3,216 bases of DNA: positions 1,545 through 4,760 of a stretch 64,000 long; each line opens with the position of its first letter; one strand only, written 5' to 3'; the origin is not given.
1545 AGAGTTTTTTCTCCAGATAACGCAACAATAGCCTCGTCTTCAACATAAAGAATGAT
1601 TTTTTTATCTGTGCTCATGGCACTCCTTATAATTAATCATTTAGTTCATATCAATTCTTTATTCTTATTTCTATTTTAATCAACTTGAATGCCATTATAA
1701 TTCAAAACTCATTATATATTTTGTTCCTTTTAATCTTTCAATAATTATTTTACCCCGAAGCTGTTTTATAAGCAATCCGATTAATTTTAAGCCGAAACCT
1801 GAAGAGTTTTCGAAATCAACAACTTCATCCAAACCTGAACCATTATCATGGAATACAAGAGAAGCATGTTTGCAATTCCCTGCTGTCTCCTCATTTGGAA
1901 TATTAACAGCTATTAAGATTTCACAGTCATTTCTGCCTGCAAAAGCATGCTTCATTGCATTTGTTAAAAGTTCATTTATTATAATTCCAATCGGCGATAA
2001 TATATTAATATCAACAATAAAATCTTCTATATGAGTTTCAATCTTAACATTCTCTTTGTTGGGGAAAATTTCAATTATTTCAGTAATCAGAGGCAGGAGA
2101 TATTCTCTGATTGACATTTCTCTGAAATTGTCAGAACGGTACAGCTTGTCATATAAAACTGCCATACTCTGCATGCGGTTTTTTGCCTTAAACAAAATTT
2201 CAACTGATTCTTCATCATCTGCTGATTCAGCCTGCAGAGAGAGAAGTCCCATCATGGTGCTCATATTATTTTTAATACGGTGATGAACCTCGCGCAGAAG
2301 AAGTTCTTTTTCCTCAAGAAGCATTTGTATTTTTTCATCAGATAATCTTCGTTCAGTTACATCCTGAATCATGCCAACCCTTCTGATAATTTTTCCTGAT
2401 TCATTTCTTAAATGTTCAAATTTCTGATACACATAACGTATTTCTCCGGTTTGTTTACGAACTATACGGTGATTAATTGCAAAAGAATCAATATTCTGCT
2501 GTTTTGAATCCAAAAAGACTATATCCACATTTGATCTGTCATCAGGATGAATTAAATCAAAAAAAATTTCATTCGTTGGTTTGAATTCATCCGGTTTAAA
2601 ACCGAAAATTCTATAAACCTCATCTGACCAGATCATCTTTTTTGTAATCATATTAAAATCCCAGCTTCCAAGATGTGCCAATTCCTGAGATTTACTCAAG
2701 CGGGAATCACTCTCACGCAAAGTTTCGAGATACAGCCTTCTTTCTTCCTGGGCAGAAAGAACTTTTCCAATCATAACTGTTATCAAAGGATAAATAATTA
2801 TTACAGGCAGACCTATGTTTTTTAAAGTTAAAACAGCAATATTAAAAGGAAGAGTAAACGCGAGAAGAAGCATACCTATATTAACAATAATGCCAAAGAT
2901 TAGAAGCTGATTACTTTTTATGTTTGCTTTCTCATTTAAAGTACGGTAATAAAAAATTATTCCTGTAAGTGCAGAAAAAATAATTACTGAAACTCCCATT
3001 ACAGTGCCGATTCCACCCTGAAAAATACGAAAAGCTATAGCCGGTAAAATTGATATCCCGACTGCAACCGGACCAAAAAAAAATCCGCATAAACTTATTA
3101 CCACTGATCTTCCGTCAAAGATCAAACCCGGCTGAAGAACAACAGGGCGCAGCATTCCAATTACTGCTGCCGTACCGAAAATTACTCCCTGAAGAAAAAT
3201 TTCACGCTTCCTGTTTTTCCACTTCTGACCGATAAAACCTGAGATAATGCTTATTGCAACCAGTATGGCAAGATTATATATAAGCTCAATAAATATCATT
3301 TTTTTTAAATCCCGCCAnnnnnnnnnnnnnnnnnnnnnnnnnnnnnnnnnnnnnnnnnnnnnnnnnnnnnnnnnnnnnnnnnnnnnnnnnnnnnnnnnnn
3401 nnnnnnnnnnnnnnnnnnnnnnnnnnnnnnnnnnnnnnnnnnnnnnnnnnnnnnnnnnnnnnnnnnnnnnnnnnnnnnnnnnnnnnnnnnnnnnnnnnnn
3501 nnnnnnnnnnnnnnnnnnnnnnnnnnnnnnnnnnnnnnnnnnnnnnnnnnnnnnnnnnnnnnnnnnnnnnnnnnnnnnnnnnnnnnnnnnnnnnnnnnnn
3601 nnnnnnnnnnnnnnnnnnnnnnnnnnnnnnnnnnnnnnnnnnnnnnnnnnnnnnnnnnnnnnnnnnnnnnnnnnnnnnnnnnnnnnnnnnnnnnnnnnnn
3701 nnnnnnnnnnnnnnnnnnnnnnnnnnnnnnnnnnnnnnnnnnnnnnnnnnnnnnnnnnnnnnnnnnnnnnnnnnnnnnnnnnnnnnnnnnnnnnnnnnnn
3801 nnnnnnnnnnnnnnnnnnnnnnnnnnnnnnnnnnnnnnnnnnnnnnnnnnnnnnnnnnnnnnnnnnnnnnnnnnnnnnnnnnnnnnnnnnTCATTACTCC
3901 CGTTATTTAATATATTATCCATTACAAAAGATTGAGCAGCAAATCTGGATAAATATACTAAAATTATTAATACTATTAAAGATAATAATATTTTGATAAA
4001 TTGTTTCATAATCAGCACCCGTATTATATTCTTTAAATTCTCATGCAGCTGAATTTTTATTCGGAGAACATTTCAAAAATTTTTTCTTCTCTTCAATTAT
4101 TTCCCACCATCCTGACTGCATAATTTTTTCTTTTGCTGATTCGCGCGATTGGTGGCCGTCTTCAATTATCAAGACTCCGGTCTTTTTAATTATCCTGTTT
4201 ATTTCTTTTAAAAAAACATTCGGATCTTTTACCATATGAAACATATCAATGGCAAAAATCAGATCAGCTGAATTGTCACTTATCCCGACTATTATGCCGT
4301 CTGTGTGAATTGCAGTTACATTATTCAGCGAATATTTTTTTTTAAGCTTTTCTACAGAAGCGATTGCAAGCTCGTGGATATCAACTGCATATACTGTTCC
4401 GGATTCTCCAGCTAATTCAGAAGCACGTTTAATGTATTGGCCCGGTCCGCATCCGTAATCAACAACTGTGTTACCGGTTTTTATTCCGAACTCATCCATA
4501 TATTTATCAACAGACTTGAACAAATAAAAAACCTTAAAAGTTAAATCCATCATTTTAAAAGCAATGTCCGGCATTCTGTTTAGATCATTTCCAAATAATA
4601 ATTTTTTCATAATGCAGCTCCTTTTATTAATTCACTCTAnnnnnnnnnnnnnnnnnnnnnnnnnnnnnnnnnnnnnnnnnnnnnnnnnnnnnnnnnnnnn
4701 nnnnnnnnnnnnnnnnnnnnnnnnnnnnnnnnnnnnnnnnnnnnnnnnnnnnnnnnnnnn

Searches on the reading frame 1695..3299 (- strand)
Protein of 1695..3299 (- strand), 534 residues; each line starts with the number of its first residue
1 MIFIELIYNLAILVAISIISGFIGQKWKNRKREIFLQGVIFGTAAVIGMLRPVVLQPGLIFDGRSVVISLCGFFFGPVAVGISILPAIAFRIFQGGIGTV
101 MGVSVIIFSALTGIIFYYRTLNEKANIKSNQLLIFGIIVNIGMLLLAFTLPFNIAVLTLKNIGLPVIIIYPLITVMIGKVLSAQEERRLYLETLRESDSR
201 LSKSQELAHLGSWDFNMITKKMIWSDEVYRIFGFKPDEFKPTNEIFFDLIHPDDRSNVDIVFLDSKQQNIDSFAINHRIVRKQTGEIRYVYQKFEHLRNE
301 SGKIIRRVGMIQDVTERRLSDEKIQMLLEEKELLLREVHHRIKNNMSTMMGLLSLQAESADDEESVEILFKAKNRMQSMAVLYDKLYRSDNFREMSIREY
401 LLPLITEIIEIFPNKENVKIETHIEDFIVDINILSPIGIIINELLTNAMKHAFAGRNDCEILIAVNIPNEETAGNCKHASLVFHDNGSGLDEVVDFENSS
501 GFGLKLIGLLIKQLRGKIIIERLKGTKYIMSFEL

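Call 3: search_protein_families(library=pfam, proteins=[window:1695-3299:-], max_evalue=0.01)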
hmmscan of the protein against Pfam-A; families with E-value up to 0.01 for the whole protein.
window:1695-3299:- (534 aa): 7 families
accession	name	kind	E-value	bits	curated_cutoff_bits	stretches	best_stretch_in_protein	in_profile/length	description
PF07694.17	5TM-5TMR_LYT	-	2.1e-22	79.9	24.6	1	27-182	11-167/169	5TMR of 5TMR-LYT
PF07568.18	HisKA_2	-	2.5e-21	76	22.3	1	337-410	1-74/76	Histidine kinase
PF08447.18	PAS_3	-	2.5e-14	53.8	25.6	1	222-310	2-88/89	PAS fold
PF02518.31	HATPase_c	-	1.5e-06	29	26.4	1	439-532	8-107/111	Histidine kinase-, DNA gyrase B-, and HSP90-like ATPase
PF00989.32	PAS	-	7.4e-05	23.2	22.6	1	223-314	25-113/113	PAS fold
PF07536.20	HWE_HK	-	0.00091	20.4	22.8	1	337-390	1-52/83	HWE histidine kinase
PF13426.13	PAS_9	-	0.0018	18.9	27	1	223-316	15-103/103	PAS domain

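Call 4: search_protein_families(library=ncbifam, proteins=[window:1695-3299:-], max_evalue=0.01)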
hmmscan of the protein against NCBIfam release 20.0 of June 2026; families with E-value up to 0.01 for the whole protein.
window:1695-3299:- (534 aa): 9 families
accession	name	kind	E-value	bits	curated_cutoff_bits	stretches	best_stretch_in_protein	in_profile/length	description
NF051872.1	HisKinPhyk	equivalog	1.6e-31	109.5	750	1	317-523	332-525/537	sensor histidine kinase PhyK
NF007298.0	PRK09776.1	equivalog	1.2e-14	53.3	1135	1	199-334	429-557/1111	diguanylate cyclase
NF052306.1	BluLightHisKinLov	equivalog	2.6e-13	49.6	450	1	296-520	118-319/334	blue-light-activated histidine kinase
NF010077.0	PRK13559.1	subfamily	3e-12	46.1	361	1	299-518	142-342/364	hypothetical protein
NF041777.1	sens_FixL_Rhizob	equivalog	7.5e-12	44.6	850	1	208-347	5-137/485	sensor protein FixL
NF052573.1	HisKinEspAMyxo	equivalog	2.8e-08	32.3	1400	1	192-324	123-253/755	serine histidine kinase EspA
NF053781.1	cdiGMPphdstlr2612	equivalog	6.1e-08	30.8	1600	1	184-369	572-747/1268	Tlr1612 family c-di-GMP phosphodiesterase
TIGR00229.1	sensory_box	domain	1.1e-06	28.8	22.9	1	221-323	27-125/126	PAS domain S-box protein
NF041880.1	EPS_EpsF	equivalog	3.5e-06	25.8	900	1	247-453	191-405/492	response regulator EpsF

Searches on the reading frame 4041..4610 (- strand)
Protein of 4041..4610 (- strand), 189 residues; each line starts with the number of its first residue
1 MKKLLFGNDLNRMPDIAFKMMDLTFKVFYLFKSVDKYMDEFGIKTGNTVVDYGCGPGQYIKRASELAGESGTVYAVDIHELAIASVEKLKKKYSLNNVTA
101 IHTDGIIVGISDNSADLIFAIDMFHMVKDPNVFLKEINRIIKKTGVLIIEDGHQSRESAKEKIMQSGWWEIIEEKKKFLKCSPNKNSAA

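Call 3: search_protein_families(library=pfam, proteins=[window:4041-4610:-], max_evalue=0.01)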
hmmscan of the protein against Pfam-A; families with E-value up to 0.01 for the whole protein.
window:4041-4610:- (189 aa): 18 families
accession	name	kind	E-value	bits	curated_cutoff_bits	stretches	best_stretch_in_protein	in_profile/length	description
PF13847.12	Methyltransf_31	-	4.3e-19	69.1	27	1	44-162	2-121/145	Methyltransferase domain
PF08241.18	Methyltransf_11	-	1.2e-17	64.7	21.2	1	50-149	1-95/95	Methyltransferase domain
PF13649.12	Methyltransf_25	-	6.4e-14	52.9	27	1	49-145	1-97/97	Methyltransferase domain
PF13489.12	Methyltransf_23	-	4.2e-12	46.5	27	1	36-169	11-135/164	Methyltransferase domain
PF01209.24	Ubie_methyltran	-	6.4e-11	42.5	20.1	1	23-150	27-153/233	ubiE/COQ5 methyltransferase family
PF08242.18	Methyltransf_12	-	6.5e-11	43.3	30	1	51-147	2-98/98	Methyltransferase domain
PF01728.25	FtsJ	-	1.8e-07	31.7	24.1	1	38-107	13-84/181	FtsJ-like methyltransferase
PF06325.19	PrmA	-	2e-05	24.7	22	1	43-173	159-281/296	Ribosomal protein L11 methyltransferase (PrmA)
PF05175.20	MTS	-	3.5e-05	23.9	23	1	45-149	31-138/170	Methyltransferase small domain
PF05148.21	Methyltransf_8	-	4.1e-05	24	27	1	49-151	76-158/219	Hypothetical methyltransferase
PF02353.26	CMAS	-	4.9e-05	23.2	27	1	34-155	51-170/273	Mycolic acid cyclopropane synthetase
PF01135.25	PCMT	-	0.00036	20.8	20.3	1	37-106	65-134/210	Protein-L-isoaspartate(D-aspartate) O-methyltransferase (PCMT)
PF08003.17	Methyltransf_9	-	0.0015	18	23.8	1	45-151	115-219/315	Protein of unknown function (DUF1698)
PF01189.24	Methyltr_RsmB-F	-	0.0017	18.4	27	1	45-105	8-68/199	16S rRNA methyltransferase RsmB/F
PF01269.23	Fibrillarin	-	0.0018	17.9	27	1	33-103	59-127/227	Fibrillarin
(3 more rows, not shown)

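Call 4: search_protein_families(library=ncbifam, proteins=[window:4041-4610:-], max_evalue=0.01)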
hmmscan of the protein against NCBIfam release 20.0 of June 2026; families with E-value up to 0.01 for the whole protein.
window:4041-4610:- (189 aa): 52 families (the best 25 are shown)
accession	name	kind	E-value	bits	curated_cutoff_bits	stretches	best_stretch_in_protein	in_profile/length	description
NF041537.1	ArsM_AhpD_UU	exception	4.3e-13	48.8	510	1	41-161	72-192/345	arsenite methyltransferase/AhpD domain selenoprotein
NF041536.1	ArsM_DUF2284_UU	exception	4.3e-13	48.4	575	1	43-162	74-193/459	arsenite methyltransferase/DUF2284 domain selenoprotein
NF008823.0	PRK11873.1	subfamily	3.2e-12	46.5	263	1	43-151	75-183/272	arsenite methyltransferase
NF001243.0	PRK00216.1-4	equivalog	1.3e-11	44.3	235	1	35-154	37-156/237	demethylmenaquinone methyltransferase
NF047649.1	MTase_UXPK_star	exception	5.5e-11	42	460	1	33-152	65-184/283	methyltransferase/UXPK-star double selenoprotein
TIGR02752.1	MenG_heptapren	equivalog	1.8e-10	40.7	419.85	1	35-154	35-154/231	demethylmenaquinone methyltransferase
NF045667.1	MTase_DVU1556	equivalog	3e-10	39.9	155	1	34-160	11-130/213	DVU_1556 family methyltransferase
NF001244.0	PRK00216.1-5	equivalog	3.8e-10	39.5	216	1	37-165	40-169/236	bifunctional demethylmenaquinone methyltransferase/2-methoxy-6-polyprenyl-1,4-benzoquinol methylase UbiE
TIGR02072.1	BioC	equivalog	7.4e-10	39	184.95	1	46-149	35-132/244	malonyl-ACP O-methyltransferase BioC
NF001240.0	PRK00216.1-1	equivalog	8.8e-10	38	378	1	38-150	56-169/251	bifunctional demethylmenaquinone methyltransferase/2-methoxy-6-polyprenyl-1,4-benzoquinol methylase UbiE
NF001556.0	PRK00377.1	equivalog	3.6e-09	36.7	238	1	42-149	37-143/198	cobalt-precorrin-6Y C(15)-methyltransferase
TIGR01934.1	MenG_MenH_UbiE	subfamily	1.1e-08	34.7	158.35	1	36-164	30-156/223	ubiquinone/menaquinone biosynthesis methyltransferase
TIGR00438.1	rrmJ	equivalog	2.7e-08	33.5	300.15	1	43-149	30-144/188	23S rRNA (uridine(2552)-2'-O)-methyltransferase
NF053511.1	tRNA_U34_MnmM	equivalog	1.9e-07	30.8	135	1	43-103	15-76/183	tRNA 5-(aminomethyl)-2-thiouridylate-methyltransferase MnmM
NF043040.1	corrin_prot_MT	hypoth_equivalog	2.3e-07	30.5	180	1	43-161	39-159/216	corrinoid protein-associated methyltransferase CpaM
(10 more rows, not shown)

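Call 20: search_solved_structures(query=window:4041-4610:-, max_evalue=0.001)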
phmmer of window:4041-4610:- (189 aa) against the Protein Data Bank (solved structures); distinct sequences matched with E-value up to 0.001: 24.
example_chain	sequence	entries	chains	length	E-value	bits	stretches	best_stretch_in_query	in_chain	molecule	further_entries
3dh0_A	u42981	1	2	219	1.2e-19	74.2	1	34-157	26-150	SAM dependent methyltransferase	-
3i9f_A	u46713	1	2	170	3.5e-09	40.1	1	46-154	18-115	Putative type 11 methyltransferase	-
5wp5_A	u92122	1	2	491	3.7e-07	33.5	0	45-159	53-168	Phosphomethylethanolamine N-methyltransferase 2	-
5eg5_A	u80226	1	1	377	8.5e-07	32.3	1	22-158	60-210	Arsenic methyltransferase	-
4kw7_A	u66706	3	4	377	1.1e-06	32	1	22-158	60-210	Arsenic methyltransferase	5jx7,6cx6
4fr0_A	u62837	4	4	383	1.1e-06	31.9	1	22-157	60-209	Arsenic methyltransferase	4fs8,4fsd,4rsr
6uv6_A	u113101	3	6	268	6e-06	29.6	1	40-154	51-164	D-glucose O-methyltransferase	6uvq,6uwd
5kpc_A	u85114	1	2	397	1e-05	28.8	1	33-152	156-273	Pavine N-methyltransferase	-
5wp4_A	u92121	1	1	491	1e-05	28.8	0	45-161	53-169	Phosphoethanolamine N-methyltransferase 1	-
5kn4_A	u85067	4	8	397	1.4e-05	28.4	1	33-152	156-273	Pavine N-methyltransferase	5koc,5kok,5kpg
3eey_A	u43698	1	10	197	1.7e-05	28.1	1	37-100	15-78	Putative rRNA methylase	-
4krh_A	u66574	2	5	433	2.3e-05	27.6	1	41-168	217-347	Phosphoethanolamine N-methyltransferase 2 | Phospholethanolamine N-methyltransferase 2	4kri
8xt7_A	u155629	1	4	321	3.9e-05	26.9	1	49-161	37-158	Arsenite methyltransferase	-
3bus_A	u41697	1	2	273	7.7e-05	26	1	35-151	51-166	Methyltransferase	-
5f8c_A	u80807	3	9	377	9e-05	25.7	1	43-154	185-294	Methyltransferase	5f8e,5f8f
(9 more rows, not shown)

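Call 44: find_homologous_proteins(query=window:4041-4610:-)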
Query window:4041-4610:- (189 aa): 442 proteins with E <= 0.001 among 597 candidates; the best 120 are listed.
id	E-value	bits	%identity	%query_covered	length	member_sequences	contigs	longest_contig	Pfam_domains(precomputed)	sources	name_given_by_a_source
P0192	5.3e-111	387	90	100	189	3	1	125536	PF13847.13,PF13489.13,PF13649.13,PF01728.26,PF01209.25,PF08241.19,PF08242.19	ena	-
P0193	7.2e-94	331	78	100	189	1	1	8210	PF13847.13,PF13489.13,PF13649.13,PF01728.26,PF01209.25,PF08241.19,PF08242.19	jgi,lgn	jgi:ubiquinone/menaquinone biosynthesis C-methylase UbiE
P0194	6.0e-92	325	75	100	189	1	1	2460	PF13847.13,PF13489.13,PF13649.13,PF01189.24,PF01728.26,PF01209.25,PF08241.19,PF08242.19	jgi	jgi:ubiquinone/menaquinone biosynthesis C-methylase UbiE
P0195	9.4e-92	324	76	100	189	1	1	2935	PF13847.13,PF13489.13,PF06325.20,PF02353.27,PF01269.24,PF13649.13,PF01728.26,PF01209.25,PF08241.19,PF08242.19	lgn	-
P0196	2.6e-78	280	67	98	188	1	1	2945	PF13847.13,PF13489.13,PF13649.13,PF01728.26,PF01209.25,PF08241.19,PF08242.19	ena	-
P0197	9.7e-76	272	65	97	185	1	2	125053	PF13847.13,PF13489.13,PF13649.13,PF01189.24,PF01728.26,PF01209.25,PF08241.19,PF08242.19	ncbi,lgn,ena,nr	ncbi:MAG: class I SAM-dependent methyltransferase [Bacteroidales bacterium]|nr:class I SAM-dependent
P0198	1.7e-73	264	64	96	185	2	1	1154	PF13847.13,PF13489.13,PF02353.27,PF01269.24,PF05175.21,PF13649.13,PF01135.26,PF01728.26,PF01209.25,PF08241.19,PF08242.19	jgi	jgi:ubiquinone/menaquinone biosynthesis C-methylase UbiE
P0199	1.6e-72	261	62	99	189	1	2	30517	PF13847.13,PF13489.13,PF06325.20,PF02353.27,PF01269.24,PF13649.13,PF01135.26,PF01728.26,PF01209.25,PF08241.19,PF08242.19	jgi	jgi:ubiquinone/menaquinone biosynthesis C-methylase UbiE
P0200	2.3e-71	257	61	99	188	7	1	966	PF13847.13,PF13489.13,PF01269.24,PF13649.13,PF01135.26,PF01728.26,PF01209.25,PF08241.19,PF08242.19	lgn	-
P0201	3.1e-71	257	62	98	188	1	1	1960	PF13489.13,PF02353.27,PF01189.24,PF08241.19,PF13847.13,PF06325.20,PF03848.21,PF13649.13,PF01135.26,PF01728.26,PF01209.25,PF08242.19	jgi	jgi:ubiquinone/menaquinone biosynthesis C-methylase UbiE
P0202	3.7e-71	257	59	99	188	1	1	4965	PF13847.13,PF13489.13,PF06325.20,PF02353.27,PF01269.24,PF13649.13,PF01135.26,PF01728.26,PF01209.25,PF08241.19,PF08242.19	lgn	-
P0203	4.9e-71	256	61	99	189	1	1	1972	PF13847.13,PF13489.13,PF01269.24,PF13649.13,PF01135.26,PF01728.26,PF01209.25,PF08241.19,PF08242.19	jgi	jgi:ubiquinone/menaquinone biosynthesis C-methylase UbiE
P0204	5.9e-71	256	62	99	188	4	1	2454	PF13847.13,PF13489.13,PF06325.20,PF02353.27,PF01269.24,PF13649.13,PF01135.26,PF01728.26,PF01209.25,PF08241.19,PF08242.19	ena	-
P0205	1.8e-70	255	61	99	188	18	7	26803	PF13847.13,PF13489.13,PF13649.13,PF01728.26,PF01209.25,PF08241.19,PF08242.19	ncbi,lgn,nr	ncbi:MAG: methyltransferase domain-containing protein [Bacteroidales bacterium]|nr:methyltransferase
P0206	2.6e-70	254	61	97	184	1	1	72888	PF13847.13,PF13489.13,PF13649.13,PF01135.26,PF01728.26,PF01209.25,PF08241.19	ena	-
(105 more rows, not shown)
